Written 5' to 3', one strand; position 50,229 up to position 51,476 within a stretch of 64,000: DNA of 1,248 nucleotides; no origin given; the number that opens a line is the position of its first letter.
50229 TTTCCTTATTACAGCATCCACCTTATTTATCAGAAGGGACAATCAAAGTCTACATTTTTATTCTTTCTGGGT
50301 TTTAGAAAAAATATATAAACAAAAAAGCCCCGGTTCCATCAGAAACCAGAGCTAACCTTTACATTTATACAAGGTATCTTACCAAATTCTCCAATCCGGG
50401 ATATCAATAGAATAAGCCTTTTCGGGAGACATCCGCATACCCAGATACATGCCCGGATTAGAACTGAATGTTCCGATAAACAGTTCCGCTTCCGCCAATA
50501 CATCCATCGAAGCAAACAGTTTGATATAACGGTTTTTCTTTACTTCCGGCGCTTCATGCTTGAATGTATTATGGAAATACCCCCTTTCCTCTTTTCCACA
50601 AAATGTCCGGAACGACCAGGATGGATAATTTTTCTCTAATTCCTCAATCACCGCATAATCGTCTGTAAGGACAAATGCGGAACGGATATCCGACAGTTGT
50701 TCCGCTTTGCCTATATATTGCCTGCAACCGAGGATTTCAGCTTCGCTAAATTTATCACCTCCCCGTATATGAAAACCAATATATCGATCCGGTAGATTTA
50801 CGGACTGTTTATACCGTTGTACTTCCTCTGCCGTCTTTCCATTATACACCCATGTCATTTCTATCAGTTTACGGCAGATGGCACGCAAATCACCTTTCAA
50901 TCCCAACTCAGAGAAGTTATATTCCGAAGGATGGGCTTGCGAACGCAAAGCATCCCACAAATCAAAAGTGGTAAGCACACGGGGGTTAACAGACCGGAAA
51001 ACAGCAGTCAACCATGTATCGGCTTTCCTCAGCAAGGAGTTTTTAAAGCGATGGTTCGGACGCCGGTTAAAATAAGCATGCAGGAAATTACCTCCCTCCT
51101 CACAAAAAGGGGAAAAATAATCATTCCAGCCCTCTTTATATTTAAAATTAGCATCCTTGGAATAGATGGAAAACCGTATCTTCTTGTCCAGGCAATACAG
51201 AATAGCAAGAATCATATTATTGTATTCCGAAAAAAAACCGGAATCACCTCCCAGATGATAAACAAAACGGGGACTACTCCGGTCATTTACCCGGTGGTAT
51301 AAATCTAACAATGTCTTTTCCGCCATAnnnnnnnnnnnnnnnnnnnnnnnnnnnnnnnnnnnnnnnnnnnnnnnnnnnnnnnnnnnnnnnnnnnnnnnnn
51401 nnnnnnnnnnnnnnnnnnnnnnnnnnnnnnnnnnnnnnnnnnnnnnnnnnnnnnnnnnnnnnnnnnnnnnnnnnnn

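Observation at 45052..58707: Wzx-dependent glycan locus with both alpha1,2- (GT11) and alpha1,3- (GT10) fucosyltransferases, no Wzy/Wzz/UpxY, adjacent to metG: candidate general protein O-glycosylation (lfg-type) locus making a Lewis-like epitope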

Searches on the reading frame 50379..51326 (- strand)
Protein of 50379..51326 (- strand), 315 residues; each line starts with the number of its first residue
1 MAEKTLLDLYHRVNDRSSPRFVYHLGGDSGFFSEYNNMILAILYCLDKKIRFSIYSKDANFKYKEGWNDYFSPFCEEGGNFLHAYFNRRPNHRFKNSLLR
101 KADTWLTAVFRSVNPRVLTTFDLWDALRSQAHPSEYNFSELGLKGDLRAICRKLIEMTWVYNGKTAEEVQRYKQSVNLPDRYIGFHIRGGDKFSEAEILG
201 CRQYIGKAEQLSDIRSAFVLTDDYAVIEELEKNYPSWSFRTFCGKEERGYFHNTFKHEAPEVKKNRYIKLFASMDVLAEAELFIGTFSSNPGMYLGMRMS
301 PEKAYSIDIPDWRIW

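Call 3: search_protein_families(library=pfam, proteins=[window:50379-51326:-], max_evalue=0.01)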
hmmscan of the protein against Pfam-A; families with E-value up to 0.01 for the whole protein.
window:50379-51326:- (315 aa): 1 family
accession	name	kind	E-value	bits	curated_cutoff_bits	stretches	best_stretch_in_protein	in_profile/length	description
PF19745.5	FUT8_N_cat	-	0.002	17.4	27.6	0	154-239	332-427/499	Alpha-(1,6)-fucosyltransferase N- and catalytic domains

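Call 12: find_homologous_proteins(query=window:50379-51326:-, max_evalue=0.00001)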
Query window:50379-51326:- (315 aa): 409 proteins with E <= 0.00001 among 1061 candidates; the best 120 are listed.
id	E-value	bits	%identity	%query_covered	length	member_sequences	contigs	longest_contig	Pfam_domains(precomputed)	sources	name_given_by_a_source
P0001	2.6e-197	673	92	100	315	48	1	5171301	-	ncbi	ncbi:hypothetical protein ACGE0T_20360 [Parabacteroides sp. APC149_11_2_Y6]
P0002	1.0e-151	523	70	100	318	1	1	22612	-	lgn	-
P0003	2.5e-139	482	65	100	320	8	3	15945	PF19745.6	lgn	-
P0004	9.7e-133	460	62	100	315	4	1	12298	PF19745.6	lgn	-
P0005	2.7e-126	439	59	98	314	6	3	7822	-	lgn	-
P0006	1.5e-123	430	58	98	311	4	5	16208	-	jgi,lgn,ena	jgi:hypothetical protein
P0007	3.3e-122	426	58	99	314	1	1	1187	PF19745.6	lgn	-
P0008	3.6e-122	426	58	96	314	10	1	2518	PF19745.6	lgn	-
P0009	1.2e-121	424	59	99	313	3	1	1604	PF19745.6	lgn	-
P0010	1.1e-120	421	60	97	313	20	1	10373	PF19745.6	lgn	-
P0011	4.5e-119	416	59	97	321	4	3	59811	PF19745.6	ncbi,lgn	ncbi:hypothetical protein [Parabacteroides sp.]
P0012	1.9e-117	410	58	99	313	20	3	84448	PF19745.6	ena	-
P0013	1.5e-116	407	58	97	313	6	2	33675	PF19745.6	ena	-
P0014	2.1e-116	407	58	97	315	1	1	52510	PF19745.6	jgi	jgi:hypothetical protein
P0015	4.2e-113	396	56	99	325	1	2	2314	PF19745.6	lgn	-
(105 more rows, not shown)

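Call 14: find_related_loci(query=A1, collection=genome_contigs, flank=10000)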
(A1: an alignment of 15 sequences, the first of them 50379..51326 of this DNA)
Query A1 (315 aa) in genome_contigs; peptide patterns used: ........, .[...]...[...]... (x = any residue, [..] = any of these).
159 stretches matched a pattern; 117 encode a relative of the query (tblastn E <= 1e-3); the best 80 are kept; 79 distinct loci.
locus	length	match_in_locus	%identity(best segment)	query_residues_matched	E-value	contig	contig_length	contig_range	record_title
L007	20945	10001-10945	90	1-315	0e+0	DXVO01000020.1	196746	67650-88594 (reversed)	MAG TPA_asm: Parabacteroides sp. isolate HRGM_Genome_3439 HRGM_Genome_3439_20, whole genome shotgun sequence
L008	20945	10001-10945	62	1-315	6e-138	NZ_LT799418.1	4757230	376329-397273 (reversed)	Parabacteroides sp. Marseille-P3160 strain Marseille-P3160T, whole genome shotgun sequence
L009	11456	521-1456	53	1-314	3e-112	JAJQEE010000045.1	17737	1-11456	MAG: Tannerellaceae bacterium isolate MI.5_5 NODE_654_length_17737_cov_18.247031, whole genome shotgun sequence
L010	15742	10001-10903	51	15-315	7e-109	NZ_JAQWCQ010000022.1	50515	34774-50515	MAG: Massilibacteroides sp. isolate STF2_31 NODE_1280_length_50515_cov_6.932524_Sandtown_F2, whole genome shotgun sequen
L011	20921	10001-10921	52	10-315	1e-108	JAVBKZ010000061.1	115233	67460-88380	MAG: Bacteroidales bacterium isolate EPI_MAG_00010 c_000011027452, whole genome shotgun sequence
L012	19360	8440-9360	51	3-315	5e-105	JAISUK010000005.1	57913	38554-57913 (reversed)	MAG: Dysgonamonadaceae bacterium isolate Md513_bin73 k119_1622928, whole genome shotgun sequence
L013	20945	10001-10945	51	4-315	1e-102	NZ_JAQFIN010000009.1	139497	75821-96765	Parabacteroides sp. PF5-6 Ga0505163_09, whole genome shotgun sequence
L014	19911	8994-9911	48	5-315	4e-96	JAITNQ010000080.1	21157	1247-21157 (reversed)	MAG: Candidatus Symbiothrix sp. isolate Po218_bin22 k119_120356, whole genome shotgun sequence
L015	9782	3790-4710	48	6-315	8e-94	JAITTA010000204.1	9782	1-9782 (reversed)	MAG: Dysgonamonadaceae bacterium isolate Rs511_bin31 k119_3224768, whole genome shotgun sequence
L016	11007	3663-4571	47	6-315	4e-91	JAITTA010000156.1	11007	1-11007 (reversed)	MAG: Dysgonamonadaceae bacterium isolate Rs511_bin31 k119_2998906, whole genome shotgun sequence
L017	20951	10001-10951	45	1-315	2e-90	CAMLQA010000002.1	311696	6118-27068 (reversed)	MAG: uncultured Dysgonomonas sp. isolate SRR12181007_bin.9_metawrap_v1.3.0_MAG genome assembly, contig: ERZ12593096_8, w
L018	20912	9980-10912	44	3-315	8e-90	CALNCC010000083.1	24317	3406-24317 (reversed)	MAG TPA_asm: uncultured Dysgonomonas sp. isolate SRR1561996_bin.150_CONCOCT_v1.1_MAG genome assembly, contig: ERZ724032.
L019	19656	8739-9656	47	7-315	6e-89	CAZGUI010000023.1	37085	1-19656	MAG TPA_asm: uncultured Bacteroides sp. isolate binchicken_co157_435 genome assembly, contig: NODE_2192_length_37085_cov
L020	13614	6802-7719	48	10-315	6e-89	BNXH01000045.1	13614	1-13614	Bacteroidia bacterium PG1894_169 DNA, sequence045, whole genome shotgun sequence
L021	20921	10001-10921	44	4-315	4e-89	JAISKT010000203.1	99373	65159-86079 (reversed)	MAG: Candidatus Symbiothrix sp. isolate Hs463_bin62 k119_119634, whole genome shotgun sequence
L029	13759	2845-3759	46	6-315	4e-85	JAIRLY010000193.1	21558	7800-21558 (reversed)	MAG: Dysgonamonadaceae bacterium isolate Cc175_bin72 k119_303813, whole genome shotgun sequence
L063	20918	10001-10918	42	7-312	5e-72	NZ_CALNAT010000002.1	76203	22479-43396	MAG: uncultured Proteiniphilum sp. isolate SRR1561995_bin.117_CONCOCT_v1.1_MAG ERZ724027.202, whole genome shotgun seque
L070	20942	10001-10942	40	2-315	3e-70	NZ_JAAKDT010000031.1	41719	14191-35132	Parabacteroides sp. ZJ-118 Scaffold31_1, whole genome shotgun sequence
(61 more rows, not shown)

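Call 26: find_homologous_proteins(query=L070:12375-13151:+, max_evalue=1e-20)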
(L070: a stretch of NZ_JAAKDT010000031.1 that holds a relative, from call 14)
Query L070:12375-13151:+ (258 aa): 7990 proteins with E <= 1e-20 among 8000 candidates; the best 120 are listed.
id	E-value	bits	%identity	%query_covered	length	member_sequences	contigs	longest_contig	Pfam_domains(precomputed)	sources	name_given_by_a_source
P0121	1.9e-157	540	94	98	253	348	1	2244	PF10111.15,PF00535.33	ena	-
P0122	5.8e-148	509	88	98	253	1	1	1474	PF10111.15,PF00535.33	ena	-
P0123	5.2e-146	503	86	98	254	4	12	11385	PF10111.15,PF13641.13,PF00535.33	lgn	-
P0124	4.4e-145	500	83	100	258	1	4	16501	PF10111.15,PF13641.13,PF00535.33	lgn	-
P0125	1.0e-144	499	82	100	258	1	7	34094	PF10111.15,PF13641.13,PF00535.33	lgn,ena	-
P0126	1.1e-144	498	83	98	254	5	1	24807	PF10111.15,PF13641.13,PF00535.33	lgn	-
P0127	3.0e-144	497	83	100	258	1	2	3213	PF10111.15,PF13641.13,PF00535.33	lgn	-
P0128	4.9e-144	496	86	97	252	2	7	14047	PF10111.15,PF13641.13,PF00535.33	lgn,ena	-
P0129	5.2e-144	496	81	100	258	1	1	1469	PF10111.15,PF13641.13,PF00535.33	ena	-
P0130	6.5e-144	496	82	100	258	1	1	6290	PF10111.15,PF13641.13,PF00535.33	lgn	-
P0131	1.3e-142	492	88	98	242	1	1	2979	PF10111.15,PF13641.13,PF00535.33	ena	-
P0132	3.4e-142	490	85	98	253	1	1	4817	PF10111.15,PF00535.33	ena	-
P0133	5.5e-142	490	83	98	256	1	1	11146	PF10111.15,PF13641.13,PF00535.33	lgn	-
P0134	3.1e-141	487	81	98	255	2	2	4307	PF10111.15,PF13641.13,PF00535.33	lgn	-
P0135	3.6e-141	487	84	98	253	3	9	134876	PF10111.15,PF13641.13,PF00535.33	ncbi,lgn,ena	-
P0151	2.3e-135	468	78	98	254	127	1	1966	PF10111.15,PF13641.13,PF00535.33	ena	-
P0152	6.5e-135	466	77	98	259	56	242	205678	PF10111.15,PF13641.13,PF00535.33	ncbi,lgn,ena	-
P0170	6.3e-131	453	76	98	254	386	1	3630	PF10111.15,PF13641.13,PF00535.33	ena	-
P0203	2.5e-127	442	74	97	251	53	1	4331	PF10111.15,PF13641.13,PF00535.33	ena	-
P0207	1.4e-126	439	73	97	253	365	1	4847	PF10111.15,PF13641.13,PF00535.33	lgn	-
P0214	6.3e-126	437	74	97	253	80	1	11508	PF10111.15,PF13641.13,PF00535.33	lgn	-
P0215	6.9e-126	437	75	97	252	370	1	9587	PF10111.15,PF13641.13,PF00535.33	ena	-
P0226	1.9e-124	432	71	96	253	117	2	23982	PF10111.15,PF13641.13,PF00535.33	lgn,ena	-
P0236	2.1e-123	429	72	97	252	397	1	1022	PF10111.15,PF13641.13,PF00535.33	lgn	-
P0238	3.5e-123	428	71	98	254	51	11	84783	PF10111.15,PF13641.13,PF00535.33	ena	-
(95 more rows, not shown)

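Call 28: find_encoding_contigs(protein=P0001, flank=10000, max_places=4)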
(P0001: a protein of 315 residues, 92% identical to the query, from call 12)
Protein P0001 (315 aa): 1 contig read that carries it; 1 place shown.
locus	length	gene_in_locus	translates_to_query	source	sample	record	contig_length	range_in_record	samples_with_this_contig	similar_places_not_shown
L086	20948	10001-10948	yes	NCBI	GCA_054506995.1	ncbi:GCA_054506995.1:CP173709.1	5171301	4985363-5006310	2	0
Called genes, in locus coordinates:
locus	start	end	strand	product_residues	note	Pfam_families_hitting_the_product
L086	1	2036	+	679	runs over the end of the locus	PF00133:tRNA-synt_1, PF09334:tRNA-synt_1g, PF08264:Anticodon_1 (weak), PF19303:Anticodon_3, PF01588:tRNA_bind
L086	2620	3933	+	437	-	PF03721:UDPG_MGDP_dh_N, PF00984:UDPG_MGDP_dh, PF03720:UDPG_MGDP_dh_C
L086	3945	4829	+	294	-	PF05050:Methyltransf_21 (weak)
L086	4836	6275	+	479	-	PF01943:Polysacc_synt, PF13440:Polysacc_synt_3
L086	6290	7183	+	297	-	PF00535:Glycos_transf_2, PF13641:Glyco_tranf_2_3 (weak)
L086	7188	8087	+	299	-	PF01531:Glyco_transf_11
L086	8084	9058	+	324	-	PF00535:Glycos_transf_2, PF10111:Glyco_tranf_2_2, PF13641:Glyco_tranf_2_3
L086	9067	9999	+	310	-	PF18025:FucT_N, PF00852:Glyco_transf_10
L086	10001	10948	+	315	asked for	-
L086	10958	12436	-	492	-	PF26550:Tricorn_2nd (faint), PF07676:PD40 (faint), PF26549:Tricorn_N (faint)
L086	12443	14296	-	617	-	PF19529:DUF6057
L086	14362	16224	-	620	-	PF14322:SusD-like_3, PF07980:SusD_RagB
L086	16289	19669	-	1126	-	PF13620:CarboxypepD_reg, PF13715:CarbopepD_reg_2, PF07715:Plug, PF00593:TonB_dep_Rec_b-barrel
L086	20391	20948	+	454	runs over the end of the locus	PF07690:MFS_1, PF13347:MFS_2, PF07690:MFS_1 (weak)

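Call 40: search_solved_structures(query=A1, max_evalue=1)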
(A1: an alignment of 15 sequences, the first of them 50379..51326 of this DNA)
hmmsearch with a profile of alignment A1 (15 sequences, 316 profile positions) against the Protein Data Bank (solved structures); distinct sequences matched with E-value up to 1: 12.
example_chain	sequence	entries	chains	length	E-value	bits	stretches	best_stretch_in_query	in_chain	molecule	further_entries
6x5s_A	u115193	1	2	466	1.9e-05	27.3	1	163-291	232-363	Alpha-(1,6)-fucosyltransferase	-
6tkv_A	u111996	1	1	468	1.9e-05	27.3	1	163-291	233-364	Alpha-(1,6)-fucosyltransferase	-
6vld_A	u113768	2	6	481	2.1e-05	27.2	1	163-291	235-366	Alpha-(1,6)-fucosyltransferase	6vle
9l62_A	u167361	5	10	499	2.3e-05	27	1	163-291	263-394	Alpha-(1,6)-fucosyltransferase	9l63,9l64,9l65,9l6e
2de0_X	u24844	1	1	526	2.6e-05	26.9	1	163-291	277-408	Alpha-(1,6)-fucosyltransferase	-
6x5h_A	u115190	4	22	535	2.7e-05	26.8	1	163-291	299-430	Alpha-(1,6)-fucosyltransferase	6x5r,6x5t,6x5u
6tkv_B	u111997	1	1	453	7.5e-05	25.3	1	163-241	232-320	Alpha-(1,6)-fucosyltransferase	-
6vlf_A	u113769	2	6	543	0.00012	24.7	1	163-291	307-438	Alpha-(1,6)-fucosyltransferase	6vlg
5lek_A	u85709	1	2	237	0.019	17.4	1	102-178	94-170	Listeriolysin regulatory protein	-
2bgc_A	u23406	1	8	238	0.019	17.4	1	102-178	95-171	PRFA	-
2beo_A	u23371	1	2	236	0.053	16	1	102-178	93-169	LISTERIOLYSIN REGULATORY PROTEIN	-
8of6_A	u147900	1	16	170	0.3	13.5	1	162-239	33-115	YtoQ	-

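Call 45: search_protein_families(library=ncbifam, proteins=[L070:4552-6030:+, L013:5878-7365:+, L008:3778-5223:+, L010:4779-6206:+, L015:2156-3592:-, L063:11780-13231:-, L070:12375-13151:+, L070:11110-12372:+], max_evalue=1e-10)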
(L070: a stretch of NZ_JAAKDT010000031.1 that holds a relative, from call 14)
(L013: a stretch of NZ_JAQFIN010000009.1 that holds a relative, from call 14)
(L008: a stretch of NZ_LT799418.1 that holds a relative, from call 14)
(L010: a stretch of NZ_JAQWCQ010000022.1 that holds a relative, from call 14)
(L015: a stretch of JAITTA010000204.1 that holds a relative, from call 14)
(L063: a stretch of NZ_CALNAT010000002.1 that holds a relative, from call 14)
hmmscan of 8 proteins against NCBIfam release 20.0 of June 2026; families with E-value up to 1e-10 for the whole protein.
L070:4552-6030:+ (492 aa): 3 families
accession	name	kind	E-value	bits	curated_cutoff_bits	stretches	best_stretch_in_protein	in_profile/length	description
NF058658.1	Oglyco_Wzx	exception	3.4e-208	692.5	720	1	13-490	1-478/478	O-glycosylation flippase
NF007773.0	PRK10459.1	equivalog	5e-60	203.9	273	1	17-484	2-476/492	MOP flippase family protein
NF047674.1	TeichurnBiosyTuaB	equivalog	2.9e-56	191.5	580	1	17-472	3-466/469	teichuronic acid biosynthesis protein TuaB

L013:5878-7365:+ (495 aa): 3 families
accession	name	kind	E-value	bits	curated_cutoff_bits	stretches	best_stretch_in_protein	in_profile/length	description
NF058658.1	Oglyco_Wzx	exception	3.5e-199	662.8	720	1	15-492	1-478/478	O-glycosylation flippase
NF007773.0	PRK10459.1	equivalog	1.1e-60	206.1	273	1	19-487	2-477/492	MOP flippase family protein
NF047674.1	TeichurnBiosyTuaB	equivalog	6.2e-51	173.9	580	1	19-475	3-467/469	teichuronic acid biosynthesis protein TuaB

L008:3778-5223:+ (481 aa): 3 families
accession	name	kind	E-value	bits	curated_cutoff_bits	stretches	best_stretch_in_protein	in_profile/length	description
NF058658.1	Oglyco_Wzx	exception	2.7e-204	679.6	720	1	1-476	1-476/478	O-glycosylation flippase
NF007773.0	PRK10459.1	equivalog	3.7e-57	194.4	273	1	5-470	2-474/492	MOP flippase family protein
NF047674.1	TeichurnBiosyTuaB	equivalog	2.4e-51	175.2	580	1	5-462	3-468/469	teichuronic acid biosynthesis protein TuaB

L010:4779-6206:+ (475 aa): 3 families
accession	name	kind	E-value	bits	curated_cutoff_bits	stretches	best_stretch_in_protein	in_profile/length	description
NF058658.1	Oglyco_Wzx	exception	7.9e-186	618.7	720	1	1-474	1-478/478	O-glycosylation flippase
NF007773.0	PRK10459.1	equivalog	9.2e-56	189.8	273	1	5-466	2-474/492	MOP flippase family protein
NF047674.1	TeichurnBiosyTuaB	equivalog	2.9e-52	178.3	580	1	5-458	3-468/469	teichuronic acid biosynthesis protein TuaB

L015:2156-3592:- (478 aa): 3 families
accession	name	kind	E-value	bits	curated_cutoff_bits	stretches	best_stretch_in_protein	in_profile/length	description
NF058658.1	Oglyco_Wzx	exception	6.1e-106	355.3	720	1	1-478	1-478/478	O-glycosylation flippase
NF007773.0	PRK10459.1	equivalog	1.9e-56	192.1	273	1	5-470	2-474/492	MOP flippase family protein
NF047674.1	TeichurnBiosyTuaB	equivalog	3.2e-46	158.3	580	1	5-457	3-458/469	teichuronic acid biosynthesis protein TuaB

L063:11780-13231:- (483 aa): 3 families
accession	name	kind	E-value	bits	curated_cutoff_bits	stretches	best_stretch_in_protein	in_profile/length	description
NF058658.1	Oglyco_Wzx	exception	2.9e-102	343.1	720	1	1-474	1-474/478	O-glycosylation flippase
NF007773.0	PRK10459.1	equivalog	1.3e-45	156.3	273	1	6-481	3-485/492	MOP flippase family protein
NF047674.1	TeichurnBiosyTuaB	equivalog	2.4e-37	129.1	580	1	8-459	6-465/469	teichuronic acid biosynthesis protein TuaB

L070:12375-13151:+ (258 aa): 7 families
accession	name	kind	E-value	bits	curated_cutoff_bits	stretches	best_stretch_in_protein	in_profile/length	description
NF047683.1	TeichurnBiosyTuaG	equivalog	7.9e-22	78.1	400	1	7-219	3-217/252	teichuronic acid biosynthesis protein TuaG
TIGR04009.1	wcaE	equivalog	1.6e-18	66.9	369.2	1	13-217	4-205/248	colanic acid biosynthesis glycosyltransferase WcaE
NF007482.0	PRK10073.1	equivalog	2.4e-15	56.4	423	1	7-102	3-100/334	glycosyltransferase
NF053739.1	GlytfEpsEBac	equivalog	1e-14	54.2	450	1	10-180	1-169/265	glycosyltransferase EpsE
TIGR03937.1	PgaC_IcaA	equivalog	4.4e-13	49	422.3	1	9-129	44-165/407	poly-beta-1,6-N-acetyl-D-glucosamine synthase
NF050050.1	ProtGlycPglI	equivalog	4.1e-12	46.1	500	0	10-115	2-110/306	GalNAc(5)-diNAcBac-PP-undecaprenol beta-1,3-glucosyltransferase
TIGR04283.1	glyco_like_mftF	equivalog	6.4e-12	45.5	182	1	13-115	2-99/221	TIGR04283 family arsenosugar biosynthesis glycosyltransferase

L070:11110-12372:+ (420 aa): 14 families
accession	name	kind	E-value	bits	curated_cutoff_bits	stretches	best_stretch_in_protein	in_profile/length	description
TIGR03999.1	thiol_BshA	equivalog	3.9e-22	78.7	273.7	1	213-416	170-374/375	N-acetyl-alpha-D-glucosaminyl L-malate synthase BshA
NF041876.1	EPS_EpsE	equivalog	9.4e-18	64.6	400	1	216-404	192-385/389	exopolysaccharide biosynthesis GT4 family glycosyltransferase EpsE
TIGR02149.1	glgA_Coryne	subfamily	5.8e-17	61.9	302.4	1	212-416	171-391/391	glycogen synthase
TIGR03088.1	stp2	hypoth_equivalog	1.3e-16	60.6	409.05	1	207-415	157-373/374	TIGR03088 family PEP-CTERM/XrtA system glycosyltransferase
NF047684.1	TeichurnBiosyTuaC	equivalog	1.4e-16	60.4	550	1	210-416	185-390/391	teichuronic acid biosynthesis protein TuaC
TIGR04157.1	glyco_rSAM_CFB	subfamily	3.5e-15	55.9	400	1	207-373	190-358/406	TIGR04157 family glycosyltransferase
NF053787.1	GlcN_PG_synth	equivalog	3.7e-14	52.4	480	1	219-416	173-360/361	N-acetylglucosaminyl phosphatidylglycerol synthase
NF038295.1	EPS_HpsP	equivalog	4.1e-14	52.4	550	1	213-415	179-387/388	hormogonium polysaccharide biosynthesis glycosyltransferase HpsP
NF046085.1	XrtY_assoc_Gly1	equivalog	6.7e-14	51.5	400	1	202-416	174-385/387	XrtY-associated glycosyltransferase XYAG1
NF012028.0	PRK15484.1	subfamily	1.7e-13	50.4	618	1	206-408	157-371/380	lipopolysaccharide N-acetylglucosaminyltransferase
TIGR03449.1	mycothiol_MshA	equivalog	2.6e-13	49.7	462.5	1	215-415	193-403/406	D-inositol-3-phosphate glycosyltransferase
TIGR04015.1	WcaC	equivalog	3.6e-13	49.5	784.85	0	1-169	1-167/405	colanic acid biosynthesis glycosyltransferase WcaC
TIGR04047.1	MSMEG_0565_glyc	hypoth_equivalog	8.3e-12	44.9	259.85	0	213-413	162-372/373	MSMEG_0565 family glycosyltransferase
NF038229.1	Glyco4_Geo_Pelo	equivalog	2.5e-11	43.2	400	0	232-416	151-337/338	GPMC system family 4 glycosyltransferase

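Call 49: predict_structure(alignment_id=A1)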
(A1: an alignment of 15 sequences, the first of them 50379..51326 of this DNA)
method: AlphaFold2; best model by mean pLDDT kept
length: 315 residues; sequences in the alignment: 15
mean_pLDDT: 89.4   pTM: 0.88
mean pLDDT of the five models: 89.4, 89.2, 89.1, 88.5, 88.2
residues with pLDDT >= 90: 208; 70-90: 89; 50-70: 17; < 50: 1
segments of 3 or more residues with pLDDT < 50: none
pLDDT, mean of each block of 10 residues (from residue 1): 79 94 87 93 96 92 91 90 81 65 79 87 88 90 94 95 98 95 91 66 96 97 95 97 91 84 93 97 93 93 91 77
secondary structure, 60 per line:
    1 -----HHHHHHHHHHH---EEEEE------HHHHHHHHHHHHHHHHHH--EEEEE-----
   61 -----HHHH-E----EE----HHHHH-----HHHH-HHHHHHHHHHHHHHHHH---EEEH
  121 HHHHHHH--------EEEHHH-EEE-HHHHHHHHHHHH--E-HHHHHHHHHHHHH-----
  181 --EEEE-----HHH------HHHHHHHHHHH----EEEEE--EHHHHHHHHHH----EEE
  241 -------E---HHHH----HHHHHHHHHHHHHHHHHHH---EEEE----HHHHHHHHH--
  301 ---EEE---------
elements in order: H6-16 E20-24 H31-48 E51-55 H66-69 H82-86 H92-95 H97-113 E117-119 H120-127 E136-138 E143-145 H147-158 H163-175 E183-186 H201-211 E216-220 H224-233 E238-240 H252-255 H260-278 E282-285 H290-298 E304-306
